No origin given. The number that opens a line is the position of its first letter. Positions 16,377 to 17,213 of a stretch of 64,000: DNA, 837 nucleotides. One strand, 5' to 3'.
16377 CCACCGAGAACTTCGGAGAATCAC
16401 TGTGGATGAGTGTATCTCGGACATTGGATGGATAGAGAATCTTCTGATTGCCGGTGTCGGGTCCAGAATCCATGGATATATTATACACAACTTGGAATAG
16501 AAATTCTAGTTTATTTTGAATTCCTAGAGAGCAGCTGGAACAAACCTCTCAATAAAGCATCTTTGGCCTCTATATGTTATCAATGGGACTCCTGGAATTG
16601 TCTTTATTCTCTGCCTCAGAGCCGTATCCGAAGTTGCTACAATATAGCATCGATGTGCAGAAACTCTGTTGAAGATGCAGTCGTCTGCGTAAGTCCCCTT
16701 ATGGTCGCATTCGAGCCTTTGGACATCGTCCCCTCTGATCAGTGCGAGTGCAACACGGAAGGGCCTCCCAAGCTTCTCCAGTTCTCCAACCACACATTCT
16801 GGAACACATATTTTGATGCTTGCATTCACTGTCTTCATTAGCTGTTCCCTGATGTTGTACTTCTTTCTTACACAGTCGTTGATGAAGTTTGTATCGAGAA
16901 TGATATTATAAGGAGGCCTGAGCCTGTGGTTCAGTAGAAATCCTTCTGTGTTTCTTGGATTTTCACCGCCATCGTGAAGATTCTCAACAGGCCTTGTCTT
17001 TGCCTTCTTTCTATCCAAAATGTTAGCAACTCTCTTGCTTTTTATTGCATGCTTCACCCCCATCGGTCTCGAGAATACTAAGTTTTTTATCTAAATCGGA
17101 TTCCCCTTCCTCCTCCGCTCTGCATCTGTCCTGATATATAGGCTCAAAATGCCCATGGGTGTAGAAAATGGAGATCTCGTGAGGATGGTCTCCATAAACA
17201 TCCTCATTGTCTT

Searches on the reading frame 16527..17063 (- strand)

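Call 42: search_protein_families(library=pfam, proteins=[window:16527-17063:-], max_evalue=0.001)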
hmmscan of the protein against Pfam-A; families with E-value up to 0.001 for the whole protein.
window:16527-17063:- (179 aa): 3 families
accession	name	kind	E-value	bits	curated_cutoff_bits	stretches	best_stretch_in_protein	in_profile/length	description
PF04900.18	Fcf1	-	2.8e-27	95.4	21.4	1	77-173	1-99/99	Fcf1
PF18477.7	PIN_9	-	4.6e-08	33.7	26.3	1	54-166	1-115/116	PIN like domain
PF16289.11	PIN_12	-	0.00085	20.2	32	0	54-97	1-47/172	PIN domain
